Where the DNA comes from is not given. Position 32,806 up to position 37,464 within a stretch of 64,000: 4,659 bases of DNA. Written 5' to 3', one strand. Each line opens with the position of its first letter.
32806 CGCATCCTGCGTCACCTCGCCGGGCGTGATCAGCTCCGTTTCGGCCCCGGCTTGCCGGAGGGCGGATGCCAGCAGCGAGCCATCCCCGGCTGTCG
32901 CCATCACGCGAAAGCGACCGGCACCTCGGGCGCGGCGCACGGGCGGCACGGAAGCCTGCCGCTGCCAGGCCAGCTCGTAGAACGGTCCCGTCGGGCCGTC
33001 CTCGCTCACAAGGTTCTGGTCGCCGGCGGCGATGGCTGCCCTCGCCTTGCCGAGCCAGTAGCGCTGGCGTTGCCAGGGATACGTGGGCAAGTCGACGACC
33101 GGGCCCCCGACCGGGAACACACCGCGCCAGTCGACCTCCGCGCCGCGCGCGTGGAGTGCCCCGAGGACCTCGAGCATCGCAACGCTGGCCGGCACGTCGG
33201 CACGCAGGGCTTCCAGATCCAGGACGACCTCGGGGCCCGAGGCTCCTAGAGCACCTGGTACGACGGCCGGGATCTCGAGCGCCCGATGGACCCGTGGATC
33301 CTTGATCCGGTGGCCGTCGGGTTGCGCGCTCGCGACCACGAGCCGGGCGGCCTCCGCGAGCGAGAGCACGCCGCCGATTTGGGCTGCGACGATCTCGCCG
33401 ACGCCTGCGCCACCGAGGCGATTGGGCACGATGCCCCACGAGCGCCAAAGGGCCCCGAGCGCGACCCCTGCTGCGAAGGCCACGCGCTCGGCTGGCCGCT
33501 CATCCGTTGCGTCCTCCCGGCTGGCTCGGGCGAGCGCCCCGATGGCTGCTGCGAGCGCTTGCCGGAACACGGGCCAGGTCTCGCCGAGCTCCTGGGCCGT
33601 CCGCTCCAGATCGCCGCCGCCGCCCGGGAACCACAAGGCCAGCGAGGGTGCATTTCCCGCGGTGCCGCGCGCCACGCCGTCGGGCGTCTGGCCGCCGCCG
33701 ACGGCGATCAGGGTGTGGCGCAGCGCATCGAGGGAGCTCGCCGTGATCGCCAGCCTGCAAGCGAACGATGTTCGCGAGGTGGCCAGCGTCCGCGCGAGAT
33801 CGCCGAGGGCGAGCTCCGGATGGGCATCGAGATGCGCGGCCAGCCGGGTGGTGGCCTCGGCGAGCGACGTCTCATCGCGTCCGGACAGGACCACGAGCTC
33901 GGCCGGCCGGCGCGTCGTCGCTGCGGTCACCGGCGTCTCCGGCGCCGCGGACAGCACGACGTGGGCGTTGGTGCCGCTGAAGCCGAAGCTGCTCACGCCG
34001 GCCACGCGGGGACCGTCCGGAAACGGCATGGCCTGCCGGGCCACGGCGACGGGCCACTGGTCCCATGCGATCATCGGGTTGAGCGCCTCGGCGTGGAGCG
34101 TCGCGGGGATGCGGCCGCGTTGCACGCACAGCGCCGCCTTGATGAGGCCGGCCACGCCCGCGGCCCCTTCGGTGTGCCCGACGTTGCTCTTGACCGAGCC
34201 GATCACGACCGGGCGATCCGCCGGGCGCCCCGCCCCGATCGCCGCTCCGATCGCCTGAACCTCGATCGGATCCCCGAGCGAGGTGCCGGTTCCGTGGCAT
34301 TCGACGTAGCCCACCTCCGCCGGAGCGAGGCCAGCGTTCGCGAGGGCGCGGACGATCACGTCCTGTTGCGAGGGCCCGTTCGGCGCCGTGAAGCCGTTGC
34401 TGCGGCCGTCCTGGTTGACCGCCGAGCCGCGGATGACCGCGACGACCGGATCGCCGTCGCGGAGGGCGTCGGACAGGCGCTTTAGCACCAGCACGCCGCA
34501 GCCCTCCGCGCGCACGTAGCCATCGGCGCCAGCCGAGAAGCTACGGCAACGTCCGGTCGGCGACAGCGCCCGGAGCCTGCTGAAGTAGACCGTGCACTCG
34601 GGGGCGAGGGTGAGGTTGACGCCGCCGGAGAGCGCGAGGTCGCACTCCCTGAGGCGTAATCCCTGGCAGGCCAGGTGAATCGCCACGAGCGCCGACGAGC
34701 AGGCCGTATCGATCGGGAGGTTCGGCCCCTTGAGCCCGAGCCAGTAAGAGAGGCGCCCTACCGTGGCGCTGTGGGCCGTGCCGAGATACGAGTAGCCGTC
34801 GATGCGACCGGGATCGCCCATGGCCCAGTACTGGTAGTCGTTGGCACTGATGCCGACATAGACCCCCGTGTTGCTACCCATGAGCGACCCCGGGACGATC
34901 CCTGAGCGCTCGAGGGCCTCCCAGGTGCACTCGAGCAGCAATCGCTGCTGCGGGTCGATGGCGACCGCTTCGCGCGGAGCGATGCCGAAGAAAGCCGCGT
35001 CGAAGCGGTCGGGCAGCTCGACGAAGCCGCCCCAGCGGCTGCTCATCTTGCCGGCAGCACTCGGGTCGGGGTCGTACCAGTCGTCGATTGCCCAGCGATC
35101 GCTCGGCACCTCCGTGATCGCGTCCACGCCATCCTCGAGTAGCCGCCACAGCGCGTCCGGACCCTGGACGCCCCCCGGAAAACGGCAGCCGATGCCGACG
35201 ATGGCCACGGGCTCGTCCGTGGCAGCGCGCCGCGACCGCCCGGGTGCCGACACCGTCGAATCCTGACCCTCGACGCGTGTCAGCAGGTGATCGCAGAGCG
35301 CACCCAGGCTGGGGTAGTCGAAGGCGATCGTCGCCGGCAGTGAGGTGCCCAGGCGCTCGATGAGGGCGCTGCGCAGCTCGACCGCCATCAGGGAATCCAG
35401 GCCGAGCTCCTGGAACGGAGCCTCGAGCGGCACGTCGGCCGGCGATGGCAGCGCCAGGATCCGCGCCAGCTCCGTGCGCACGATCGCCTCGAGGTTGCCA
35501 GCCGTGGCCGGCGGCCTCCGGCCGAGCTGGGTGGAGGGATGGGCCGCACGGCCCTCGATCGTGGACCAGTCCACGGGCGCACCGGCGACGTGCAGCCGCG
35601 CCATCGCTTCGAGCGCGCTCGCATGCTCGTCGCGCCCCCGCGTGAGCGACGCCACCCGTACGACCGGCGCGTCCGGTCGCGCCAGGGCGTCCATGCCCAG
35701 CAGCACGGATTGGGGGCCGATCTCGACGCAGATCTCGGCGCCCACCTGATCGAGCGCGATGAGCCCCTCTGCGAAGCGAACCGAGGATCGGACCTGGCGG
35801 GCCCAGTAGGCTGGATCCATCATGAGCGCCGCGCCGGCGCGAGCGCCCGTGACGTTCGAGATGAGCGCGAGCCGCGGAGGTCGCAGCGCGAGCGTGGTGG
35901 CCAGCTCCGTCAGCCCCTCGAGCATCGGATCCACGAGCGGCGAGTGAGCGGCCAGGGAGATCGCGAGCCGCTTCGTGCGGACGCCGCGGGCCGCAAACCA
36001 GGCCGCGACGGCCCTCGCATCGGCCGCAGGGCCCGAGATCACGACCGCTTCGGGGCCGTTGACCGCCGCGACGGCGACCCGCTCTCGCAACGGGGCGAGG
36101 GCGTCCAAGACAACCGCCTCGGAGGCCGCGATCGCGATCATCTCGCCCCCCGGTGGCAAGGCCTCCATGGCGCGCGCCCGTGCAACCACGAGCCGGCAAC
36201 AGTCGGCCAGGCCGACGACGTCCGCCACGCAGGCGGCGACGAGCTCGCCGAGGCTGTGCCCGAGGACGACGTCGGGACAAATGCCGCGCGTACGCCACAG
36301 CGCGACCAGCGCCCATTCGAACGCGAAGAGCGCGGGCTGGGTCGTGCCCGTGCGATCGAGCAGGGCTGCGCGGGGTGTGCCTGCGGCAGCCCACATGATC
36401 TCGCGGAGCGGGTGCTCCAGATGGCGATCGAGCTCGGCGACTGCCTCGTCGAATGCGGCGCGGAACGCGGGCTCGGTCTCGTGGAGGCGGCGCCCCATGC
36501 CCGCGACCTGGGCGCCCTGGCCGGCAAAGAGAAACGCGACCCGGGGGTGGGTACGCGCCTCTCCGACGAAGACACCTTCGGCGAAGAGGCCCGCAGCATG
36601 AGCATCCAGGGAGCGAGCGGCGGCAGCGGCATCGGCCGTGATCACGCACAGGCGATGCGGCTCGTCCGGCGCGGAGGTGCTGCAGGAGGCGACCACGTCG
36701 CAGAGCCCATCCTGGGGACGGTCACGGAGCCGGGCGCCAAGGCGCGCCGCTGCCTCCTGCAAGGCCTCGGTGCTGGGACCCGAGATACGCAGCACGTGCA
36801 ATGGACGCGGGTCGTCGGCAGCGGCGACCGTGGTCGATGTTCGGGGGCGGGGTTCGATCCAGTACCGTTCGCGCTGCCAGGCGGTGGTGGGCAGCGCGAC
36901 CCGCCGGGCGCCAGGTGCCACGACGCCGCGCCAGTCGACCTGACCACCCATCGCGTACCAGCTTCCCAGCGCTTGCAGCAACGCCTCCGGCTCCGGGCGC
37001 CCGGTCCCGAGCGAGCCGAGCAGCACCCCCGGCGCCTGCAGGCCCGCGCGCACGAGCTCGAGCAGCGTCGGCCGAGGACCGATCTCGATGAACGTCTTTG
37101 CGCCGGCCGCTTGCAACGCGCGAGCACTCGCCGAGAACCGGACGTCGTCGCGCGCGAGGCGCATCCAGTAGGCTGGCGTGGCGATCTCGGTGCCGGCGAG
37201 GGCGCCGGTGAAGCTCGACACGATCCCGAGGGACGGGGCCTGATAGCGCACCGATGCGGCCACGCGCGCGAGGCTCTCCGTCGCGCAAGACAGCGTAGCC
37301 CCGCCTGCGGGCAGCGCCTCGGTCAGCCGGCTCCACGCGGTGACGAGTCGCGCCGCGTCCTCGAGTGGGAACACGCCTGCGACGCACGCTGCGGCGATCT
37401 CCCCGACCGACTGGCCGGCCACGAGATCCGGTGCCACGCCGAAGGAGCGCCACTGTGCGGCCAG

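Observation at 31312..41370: PKS with tandem ATs (first one gutted), an AT relic in module 2, and no release domain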

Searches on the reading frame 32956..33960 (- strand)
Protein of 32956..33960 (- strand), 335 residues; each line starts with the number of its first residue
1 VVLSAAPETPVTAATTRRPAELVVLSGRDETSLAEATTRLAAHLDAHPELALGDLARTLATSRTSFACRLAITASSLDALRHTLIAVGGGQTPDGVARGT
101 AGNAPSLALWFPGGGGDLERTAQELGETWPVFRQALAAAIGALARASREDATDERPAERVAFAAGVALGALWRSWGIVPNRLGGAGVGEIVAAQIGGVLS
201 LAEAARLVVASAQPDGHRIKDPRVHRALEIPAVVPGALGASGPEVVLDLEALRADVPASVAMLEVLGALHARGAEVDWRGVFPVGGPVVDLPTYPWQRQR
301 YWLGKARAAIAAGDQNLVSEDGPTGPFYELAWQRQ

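Call 10: search_solved_structures(query=window:32956-33960:-, show_alignments=2, max_evalue=0.001)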
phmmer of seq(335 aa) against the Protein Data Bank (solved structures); distinct sequences matched with E-value up to 0.001: 52.
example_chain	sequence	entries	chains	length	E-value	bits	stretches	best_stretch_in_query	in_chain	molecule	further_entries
2hg4_A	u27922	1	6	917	1e-27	100.9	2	3-210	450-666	6-Deoxyerythronolide B Synthase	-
4mz0_A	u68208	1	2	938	2.3e-25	93.2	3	11-137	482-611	CurL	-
8ee0_A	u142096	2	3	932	9.2e-23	84.6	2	13-210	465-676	6-deoxyerythronolide B synthase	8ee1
8jpt_A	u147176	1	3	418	6.6e-21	78.5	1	25-212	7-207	Polyene macrolide polyketide synthase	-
7vt1_A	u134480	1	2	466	6.1e-20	75.4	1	19-281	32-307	Type I modular polyketide synthase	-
7vrs_A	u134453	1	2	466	9.6e-20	74.7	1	19-281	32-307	Type I modular polyketide synthase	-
11sz_A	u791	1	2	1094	1.1e-19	74.6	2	10-211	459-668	6-deoxyerythronolide-B synthase, Erythronolide synthase EryA2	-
2qo3_A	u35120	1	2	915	5.4e-19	72.3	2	3-211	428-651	EryAII Erythromycin polyketide synthase modules 3 and 4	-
6c9u_A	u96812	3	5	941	5.9e-19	72.1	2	3-211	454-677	6-deoxyerythronolide-B synthase EryA2, modules 3 and 4 | EryAII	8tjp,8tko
8g4u_A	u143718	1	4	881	1.7e-18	70.6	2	21-212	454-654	EryAIII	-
8jpu_A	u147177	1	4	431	6.1e-18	68.8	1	24-210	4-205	Tylactone synthase modules 4 & 5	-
8xjy_A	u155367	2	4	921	1.9e-16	63.9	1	1-213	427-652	Polyketide synthase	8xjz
6l3m_A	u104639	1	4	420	2e-16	63.8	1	23-211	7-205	Polyketide synthase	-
8xju_A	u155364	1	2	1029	2.8e-16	63.3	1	1-213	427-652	Polyketide synthase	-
6l3n_A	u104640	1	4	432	3.3e-16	63.1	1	23-211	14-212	polyketide synthase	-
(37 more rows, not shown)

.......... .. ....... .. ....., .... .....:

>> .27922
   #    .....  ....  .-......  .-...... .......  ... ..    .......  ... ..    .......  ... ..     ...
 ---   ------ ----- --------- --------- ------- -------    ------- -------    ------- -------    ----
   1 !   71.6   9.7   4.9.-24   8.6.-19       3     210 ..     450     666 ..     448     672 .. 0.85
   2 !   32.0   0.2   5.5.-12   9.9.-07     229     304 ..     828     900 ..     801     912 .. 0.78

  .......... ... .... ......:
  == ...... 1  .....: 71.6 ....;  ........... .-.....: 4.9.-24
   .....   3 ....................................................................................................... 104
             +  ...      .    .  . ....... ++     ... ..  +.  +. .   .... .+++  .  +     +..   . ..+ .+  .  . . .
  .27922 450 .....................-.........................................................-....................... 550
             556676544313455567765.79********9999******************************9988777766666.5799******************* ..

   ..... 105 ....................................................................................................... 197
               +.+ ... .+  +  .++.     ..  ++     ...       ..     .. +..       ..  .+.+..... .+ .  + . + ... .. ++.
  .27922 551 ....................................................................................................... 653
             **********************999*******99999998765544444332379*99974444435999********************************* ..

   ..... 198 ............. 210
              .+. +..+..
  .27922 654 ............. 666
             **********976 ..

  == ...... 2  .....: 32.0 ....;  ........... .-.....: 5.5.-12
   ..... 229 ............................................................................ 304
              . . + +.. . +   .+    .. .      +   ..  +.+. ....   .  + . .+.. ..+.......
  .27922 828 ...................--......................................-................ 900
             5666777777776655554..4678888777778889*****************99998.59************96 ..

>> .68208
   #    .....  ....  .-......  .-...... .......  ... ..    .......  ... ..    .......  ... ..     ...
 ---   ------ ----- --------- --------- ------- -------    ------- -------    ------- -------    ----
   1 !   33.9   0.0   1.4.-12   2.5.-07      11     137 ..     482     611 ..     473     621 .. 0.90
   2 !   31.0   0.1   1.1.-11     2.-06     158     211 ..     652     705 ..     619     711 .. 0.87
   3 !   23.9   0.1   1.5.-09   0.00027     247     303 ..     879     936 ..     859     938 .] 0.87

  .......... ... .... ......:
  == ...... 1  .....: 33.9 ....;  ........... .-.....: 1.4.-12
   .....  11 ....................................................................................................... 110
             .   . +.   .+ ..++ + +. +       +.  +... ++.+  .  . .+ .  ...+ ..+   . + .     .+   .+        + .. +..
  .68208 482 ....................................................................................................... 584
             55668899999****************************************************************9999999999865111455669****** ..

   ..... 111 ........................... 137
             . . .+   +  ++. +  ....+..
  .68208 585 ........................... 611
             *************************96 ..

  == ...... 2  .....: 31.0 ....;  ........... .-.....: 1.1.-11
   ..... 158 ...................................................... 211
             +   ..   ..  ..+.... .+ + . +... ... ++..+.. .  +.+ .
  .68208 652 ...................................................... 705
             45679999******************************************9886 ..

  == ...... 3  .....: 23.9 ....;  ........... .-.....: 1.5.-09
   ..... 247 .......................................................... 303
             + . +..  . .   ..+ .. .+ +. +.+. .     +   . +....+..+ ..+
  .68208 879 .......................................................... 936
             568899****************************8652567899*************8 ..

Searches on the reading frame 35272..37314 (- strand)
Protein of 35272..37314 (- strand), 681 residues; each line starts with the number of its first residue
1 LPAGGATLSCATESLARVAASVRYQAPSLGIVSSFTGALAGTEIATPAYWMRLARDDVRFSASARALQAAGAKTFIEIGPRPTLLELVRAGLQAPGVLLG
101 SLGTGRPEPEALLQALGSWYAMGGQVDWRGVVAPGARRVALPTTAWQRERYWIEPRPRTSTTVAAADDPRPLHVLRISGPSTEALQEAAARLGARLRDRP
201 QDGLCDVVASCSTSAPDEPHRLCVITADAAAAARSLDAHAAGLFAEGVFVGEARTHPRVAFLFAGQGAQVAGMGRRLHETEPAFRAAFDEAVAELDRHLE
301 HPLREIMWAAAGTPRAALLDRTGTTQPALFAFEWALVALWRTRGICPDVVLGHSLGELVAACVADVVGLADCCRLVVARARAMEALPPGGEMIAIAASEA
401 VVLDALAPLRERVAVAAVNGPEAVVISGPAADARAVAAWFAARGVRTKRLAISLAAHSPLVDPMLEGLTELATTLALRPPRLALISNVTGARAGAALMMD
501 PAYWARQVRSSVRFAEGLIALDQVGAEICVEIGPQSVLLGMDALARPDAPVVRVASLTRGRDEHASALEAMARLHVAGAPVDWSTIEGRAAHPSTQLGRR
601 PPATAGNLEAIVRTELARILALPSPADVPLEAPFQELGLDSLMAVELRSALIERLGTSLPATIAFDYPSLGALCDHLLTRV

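Call 46: find_related_loci(query=window:35272-37314:-, collection=metagenome_contigs, flank=10000)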
Query seq(681 aa) (681 aa) in metagenome_contigs; peptide patterns used: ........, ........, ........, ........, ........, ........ (x = any residue, [..] = any of these).
112 stretches matched a pattern; 36 encode a relative of the query (tblastn E <= 1e-3); 36 distinct loci.
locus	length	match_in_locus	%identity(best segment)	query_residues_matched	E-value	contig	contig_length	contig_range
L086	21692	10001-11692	40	13-681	1e-100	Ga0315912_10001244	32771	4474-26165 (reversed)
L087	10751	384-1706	45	15-586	3e-90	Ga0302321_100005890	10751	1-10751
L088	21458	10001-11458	43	13-583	2e-86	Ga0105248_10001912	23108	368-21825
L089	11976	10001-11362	43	13-586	1e-85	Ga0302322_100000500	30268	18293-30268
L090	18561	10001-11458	43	13-583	2e-85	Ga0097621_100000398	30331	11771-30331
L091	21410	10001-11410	46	13-586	6e-83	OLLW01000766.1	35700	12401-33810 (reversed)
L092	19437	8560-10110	43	13-587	7e-78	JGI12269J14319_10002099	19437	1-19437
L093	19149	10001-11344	42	13-586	2e-78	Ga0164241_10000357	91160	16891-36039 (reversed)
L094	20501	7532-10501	33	28-680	2e-53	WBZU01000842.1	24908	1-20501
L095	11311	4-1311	34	29-586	1e-54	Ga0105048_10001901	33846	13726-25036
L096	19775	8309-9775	35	12-586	2e-51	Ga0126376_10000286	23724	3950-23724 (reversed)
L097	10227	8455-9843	33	12-586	3e-50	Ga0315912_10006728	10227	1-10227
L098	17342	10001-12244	32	31-582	6e-49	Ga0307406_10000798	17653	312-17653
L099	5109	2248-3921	29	13-679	1e-48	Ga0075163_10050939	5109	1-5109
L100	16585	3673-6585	29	22-678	2e-48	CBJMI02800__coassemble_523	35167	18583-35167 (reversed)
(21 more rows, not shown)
